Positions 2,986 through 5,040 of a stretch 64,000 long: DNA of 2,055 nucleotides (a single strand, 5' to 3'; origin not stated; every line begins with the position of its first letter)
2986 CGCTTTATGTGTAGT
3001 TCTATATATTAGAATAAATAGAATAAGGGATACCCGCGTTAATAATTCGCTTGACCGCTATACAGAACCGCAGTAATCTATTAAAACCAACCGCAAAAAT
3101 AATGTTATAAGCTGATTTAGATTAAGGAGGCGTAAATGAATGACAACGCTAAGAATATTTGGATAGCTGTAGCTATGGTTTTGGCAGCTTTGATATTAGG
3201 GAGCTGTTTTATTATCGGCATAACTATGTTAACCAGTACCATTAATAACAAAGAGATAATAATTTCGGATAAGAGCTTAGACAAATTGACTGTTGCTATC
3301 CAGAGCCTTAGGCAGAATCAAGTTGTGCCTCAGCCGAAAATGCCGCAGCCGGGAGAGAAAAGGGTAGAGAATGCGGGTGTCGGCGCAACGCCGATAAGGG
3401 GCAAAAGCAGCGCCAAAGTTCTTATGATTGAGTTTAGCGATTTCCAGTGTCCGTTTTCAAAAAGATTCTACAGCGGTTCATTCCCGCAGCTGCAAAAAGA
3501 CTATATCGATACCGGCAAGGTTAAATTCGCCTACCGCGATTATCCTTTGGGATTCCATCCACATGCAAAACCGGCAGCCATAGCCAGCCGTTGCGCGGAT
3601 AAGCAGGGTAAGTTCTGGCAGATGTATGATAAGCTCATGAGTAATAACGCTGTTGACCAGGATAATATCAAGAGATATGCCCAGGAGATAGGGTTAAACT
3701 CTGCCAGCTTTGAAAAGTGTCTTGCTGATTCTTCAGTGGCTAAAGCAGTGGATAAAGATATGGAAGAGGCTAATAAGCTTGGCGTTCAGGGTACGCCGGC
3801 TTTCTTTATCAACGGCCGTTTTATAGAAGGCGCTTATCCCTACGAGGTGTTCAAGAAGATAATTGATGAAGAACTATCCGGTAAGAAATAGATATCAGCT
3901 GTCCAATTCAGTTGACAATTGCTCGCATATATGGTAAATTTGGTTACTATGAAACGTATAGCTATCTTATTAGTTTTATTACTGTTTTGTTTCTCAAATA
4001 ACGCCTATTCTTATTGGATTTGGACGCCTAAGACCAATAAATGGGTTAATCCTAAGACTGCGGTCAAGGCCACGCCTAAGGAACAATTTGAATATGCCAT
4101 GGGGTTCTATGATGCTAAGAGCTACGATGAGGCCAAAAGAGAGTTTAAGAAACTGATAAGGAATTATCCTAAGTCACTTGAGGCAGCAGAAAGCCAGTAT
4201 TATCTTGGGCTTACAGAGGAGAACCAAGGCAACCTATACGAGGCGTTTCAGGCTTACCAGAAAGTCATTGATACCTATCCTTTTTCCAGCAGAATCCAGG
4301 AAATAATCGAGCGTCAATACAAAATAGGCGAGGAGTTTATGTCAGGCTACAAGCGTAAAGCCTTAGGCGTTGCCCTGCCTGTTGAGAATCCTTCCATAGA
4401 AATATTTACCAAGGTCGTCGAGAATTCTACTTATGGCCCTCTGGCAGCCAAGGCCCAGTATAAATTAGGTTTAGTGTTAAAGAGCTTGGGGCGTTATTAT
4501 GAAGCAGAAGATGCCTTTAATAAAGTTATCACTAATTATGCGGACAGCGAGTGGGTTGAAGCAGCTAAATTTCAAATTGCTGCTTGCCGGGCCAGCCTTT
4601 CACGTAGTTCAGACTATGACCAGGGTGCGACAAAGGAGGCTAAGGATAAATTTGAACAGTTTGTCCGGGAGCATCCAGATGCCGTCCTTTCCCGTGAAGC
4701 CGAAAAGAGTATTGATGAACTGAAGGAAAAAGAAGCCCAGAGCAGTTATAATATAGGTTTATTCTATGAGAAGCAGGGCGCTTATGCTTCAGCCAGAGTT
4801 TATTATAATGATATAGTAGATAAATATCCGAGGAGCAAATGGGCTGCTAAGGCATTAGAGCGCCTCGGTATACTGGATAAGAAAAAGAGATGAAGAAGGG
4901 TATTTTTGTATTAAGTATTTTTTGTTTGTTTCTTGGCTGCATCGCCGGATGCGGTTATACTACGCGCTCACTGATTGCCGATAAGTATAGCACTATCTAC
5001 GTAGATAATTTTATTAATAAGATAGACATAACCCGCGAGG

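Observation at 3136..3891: DsbA-family protein with a natural CPFS (CxxS) active site next to the cysteine-rich cargo genes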

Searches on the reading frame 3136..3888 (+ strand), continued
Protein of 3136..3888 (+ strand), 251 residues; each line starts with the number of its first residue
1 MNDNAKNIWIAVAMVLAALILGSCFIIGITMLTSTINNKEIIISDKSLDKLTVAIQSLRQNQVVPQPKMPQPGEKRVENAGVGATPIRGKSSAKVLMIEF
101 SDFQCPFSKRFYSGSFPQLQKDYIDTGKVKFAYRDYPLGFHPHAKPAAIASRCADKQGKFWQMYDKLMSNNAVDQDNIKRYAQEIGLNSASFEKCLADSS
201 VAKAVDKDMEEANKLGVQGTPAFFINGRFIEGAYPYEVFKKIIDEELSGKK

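Call 54: search_protein_families(library=ncbifam, proteins=[window:3136-3888:+], max_evalue=0.001)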
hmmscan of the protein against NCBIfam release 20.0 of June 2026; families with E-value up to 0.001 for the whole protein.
window:3136-3888:+ (251 aa): 3 families
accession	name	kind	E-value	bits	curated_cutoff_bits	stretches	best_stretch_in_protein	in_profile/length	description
NF041057.1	Rcas_1661_fam_Se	equivalog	1.7e-33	116.2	190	1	62-245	57-246/247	Rcas_1661 family thioredoxin-like (seleno)lipoprotein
NF047695.1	ThlDiSintDsbAHaem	equivalog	4.7e-08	32.7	290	1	86-229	31-177/206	thiol:disulfide interchange protein DsbA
NF008657.0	PRK11657.1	equivalog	0.00025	20.4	124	1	89-225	113-225/251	thiol:disulfide interchange protein DsbG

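Call 56: find_encoding_contigs(protein=window:3136-3888:+, flank=10000, max_places=3)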
Protein window:3136-3888:+ (251 aa): 1 contig read that carries it; 1 place shown.
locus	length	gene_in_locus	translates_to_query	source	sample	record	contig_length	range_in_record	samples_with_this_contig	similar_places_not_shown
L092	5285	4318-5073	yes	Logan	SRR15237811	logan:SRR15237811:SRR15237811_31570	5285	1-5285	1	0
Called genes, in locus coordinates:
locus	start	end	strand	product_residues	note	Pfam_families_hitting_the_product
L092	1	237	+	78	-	?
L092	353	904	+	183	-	-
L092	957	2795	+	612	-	PF13385:Laminin_G_3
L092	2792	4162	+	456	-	-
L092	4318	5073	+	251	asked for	PF13098:Thioredoxin_2 (weak), PF13462:Thioredoxin_4, PF01323:DSBA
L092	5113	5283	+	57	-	?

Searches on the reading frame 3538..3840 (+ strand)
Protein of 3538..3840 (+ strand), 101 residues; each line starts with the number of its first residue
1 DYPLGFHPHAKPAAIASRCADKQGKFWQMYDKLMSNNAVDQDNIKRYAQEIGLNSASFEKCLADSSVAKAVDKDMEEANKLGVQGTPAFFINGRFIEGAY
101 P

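Call 33: search_solved_structures(query=window:3538-3840:+, show_alignments=5, max_evalue=0.01)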
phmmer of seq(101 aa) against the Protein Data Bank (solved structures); distinct sequences matched with E-value up to 0.01: 15.
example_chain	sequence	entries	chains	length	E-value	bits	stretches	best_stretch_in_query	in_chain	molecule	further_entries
7uno_A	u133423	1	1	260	1.3e-06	31.9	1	8-101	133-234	Thioredoxin domain-containing protein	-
7unn_A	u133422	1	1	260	1.3e-06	31.9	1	8-101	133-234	Thioredoxin domain-containing protein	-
4pwo_A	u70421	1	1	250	1.7e-06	31.5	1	8-101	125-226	DsbA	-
4pwp_A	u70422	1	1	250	1.7e-06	31.5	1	8-101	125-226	DsbA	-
3gyk_A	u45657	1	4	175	2.3e-06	31.1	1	13-98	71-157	27kDa outer membrane protein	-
5cnw_A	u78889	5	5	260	1.5e-05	28.4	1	35-95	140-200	FrnE protein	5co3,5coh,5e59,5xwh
5cp1_A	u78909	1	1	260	1.6e-05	28.4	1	35-95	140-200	FrnE protein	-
7rgv_A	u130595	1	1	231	3.8e-05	27.2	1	12-99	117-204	Thioredoxin domain-containing protein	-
3f4r_A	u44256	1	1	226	0.00064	23.2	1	11-92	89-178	Putative uncharacterized protein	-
3gmf_A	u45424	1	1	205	0.00074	23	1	50-100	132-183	Protein-disulfide isomerase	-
4gxz_A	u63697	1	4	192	0.0026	21.3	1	22-101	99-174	Suppression of copper sensitivity protein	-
3f4s_A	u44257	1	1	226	0.0034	20.9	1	11-92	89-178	Putative uncharacterized protein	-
3l9u_A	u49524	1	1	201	0.0052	20.3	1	44-96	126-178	Disulfide isomerase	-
6nen_A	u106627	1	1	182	0.0077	19.8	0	19-99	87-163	Copper resistance protein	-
4xvw_A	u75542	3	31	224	0.0082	19.7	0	20-99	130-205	DsbA-like protein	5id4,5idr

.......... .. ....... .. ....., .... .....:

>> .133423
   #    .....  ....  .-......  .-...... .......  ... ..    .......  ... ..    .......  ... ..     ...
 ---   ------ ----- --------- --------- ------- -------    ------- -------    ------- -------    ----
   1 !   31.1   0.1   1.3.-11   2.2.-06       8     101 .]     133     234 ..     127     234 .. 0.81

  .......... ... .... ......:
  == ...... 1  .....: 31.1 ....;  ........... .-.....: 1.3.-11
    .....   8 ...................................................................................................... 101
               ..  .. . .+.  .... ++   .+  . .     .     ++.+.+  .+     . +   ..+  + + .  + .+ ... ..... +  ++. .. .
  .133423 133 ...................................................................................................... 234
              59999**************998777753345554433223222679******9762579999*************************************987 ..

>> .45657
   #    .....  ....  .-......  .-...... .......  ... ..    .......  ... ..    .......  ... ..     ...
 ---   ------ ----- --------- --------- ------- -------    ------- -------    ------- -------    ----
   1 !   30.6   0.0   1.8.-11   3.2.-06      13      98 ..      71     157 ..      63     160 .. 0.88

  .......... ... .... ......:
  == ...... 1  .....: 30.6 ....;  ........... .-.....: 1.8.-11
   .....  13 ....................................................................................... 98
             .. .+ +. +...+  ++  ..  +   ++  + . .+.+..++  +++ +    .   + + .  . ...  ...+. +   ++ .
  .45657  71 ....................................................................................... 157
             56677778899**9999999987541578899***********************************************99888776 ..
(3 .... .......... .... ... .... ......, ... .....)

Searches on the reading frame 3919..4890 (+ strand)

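Call 3: search_protein_families(library=pfam, proteins=[window:3919-4890:+], max_evalue=0.01)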
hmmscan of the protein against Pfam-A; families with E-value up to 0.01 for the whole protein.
window:3919-4890:+ (324 aa): 16 families
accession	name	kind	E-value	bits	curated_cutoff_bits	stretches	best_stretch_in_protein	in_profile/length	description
PF13174.12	TPR_6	-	2.5e-25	87.8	26.3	4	91-123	1-33/33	Tetratricopeptide repeat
PF13432.12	TPR_16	-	1.6e-20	73.6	32.7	2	63-123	7-64/65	Tetratricopeptide repeat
PF13428.12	TPR_14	-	1.2e-16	60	23.5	0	280-313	8-41/44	Tetratricopeptide repeat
PF13525.12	YfiO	-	1.4e-16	61.4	25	1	195-316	60-184/203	Outer membrane lipoprotein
PF07719.23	TPR_2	-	1.2e-15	56.7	27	2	177-204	1-28/34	Tetratricopeptide repeat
PF00515.34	TPR_1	-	8.3e-13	48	27.8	2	177-205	1-29/34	Tetratricopeptide repeat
PF13424.12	TPR_12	-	1.5e-11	44.8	30.1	3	171-207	39-75/77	Tetratricopeptide repeat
PF13181.12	TPR_8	-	1e-10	41.3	25.7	1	177-205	1-29/34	Tetratricopeptide repeat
PF13374.12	TPR_10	-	1.9e-05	25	27.5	0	91-120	3-32/42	Tetratricopeptide repeat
PF24575.1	TPR_Slam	-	5.6e-05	24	35.2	0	96-125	53-82/104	Surface lipoprotein assembly modifier, N-terminal TPR repeats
PF13371.12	TPR_9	-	5.6e-05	23.5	35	0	234-262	41-69/73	Tetratricopeptide repeat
PF14559.12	TPR_19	-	0.00012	22.7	25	0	65-126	3-61/68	Tetratricopeptide repeat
PF13512.12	TPR_18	-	0.00017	22.2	21.9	0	65-93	114-142/145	Tetratricopeptide repeat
PF13431.12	TPR_17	-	0.00032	21.2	24.4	0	76-110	2-33/34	Tetratricopeptide repeat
PF21545.3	T7SS_EccA1_N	-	0.0015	18.3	27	0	175-254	166-237/272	T7SS, ESX-1 secretion system protein EccA1, N-terminal domain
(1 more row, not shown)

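Call 54: search_protein_families(library=ncbifam, proteins=[window:3919-4890:+], max_evalue=0.001)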
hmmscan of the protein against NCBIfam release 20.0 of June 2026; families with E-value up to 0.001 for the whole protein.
window:3919-4890:+ (324 aa): 11 families
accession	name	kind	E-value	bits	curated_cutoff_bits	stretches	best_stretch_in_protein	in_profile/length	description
TIGR03302.1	OM_YfiO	subfamily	3e-34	118.6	81.4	2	160-316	53-209/239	outer membrane protein assembly factor BamD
TIGR02795.1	tol_pal_ybgF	equivalog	7.1e-28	97.6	90.1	3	53-125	2-74/119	tol-pal system protein YbgF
NF008068.0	PRK10803.1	equivalog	6.3e-15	55.8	383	1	64-128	154-218/263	cell division protein CpoB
NF053852.1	vesicle_Bd0635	exception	2e-14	53.8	250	3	45-125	130-210/223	CpoB-like predatory vesicle lipoprotein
NF008119.0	PRK10866.1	equivalog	4.3e-09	36.5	363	1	231-314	133-216/243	outer membrane protein assembly factor BamD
NF052312.1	T9SS_PorW_SprE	equivalog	1.2e-07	30.9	250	0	67-131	560-623/716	type IX secretion system periplasmic lipoprotein PorW/SprE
NF033758.1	gliding_GltE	equivalog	2e-07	30.4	225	0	44-121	37-117/411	adventurous gliding motility TPR repeat lipoprotein GltE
NF040959.1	MamA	equivalog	1.1e-06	28.3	200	0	58-123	110-172/204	magnetosome protein MamA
NF047371.1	FlcA_CTERM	equivalog_domain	4.7e-05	22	300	0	54-121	156-221/646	periplasmic flagellar collar protein FlcA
TIGR02521.1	type_IV_pilW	equivalog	5.8e-05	22.7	154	0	46-121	24-96/234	type IV pilus biogenesis/stability protein PilW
NF053607.1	CHU_0125_OmpA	equivalog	0.00067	18.3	620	0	176-224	86-134/639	CHU_0125 family OmpA-like outer membrane integrity protein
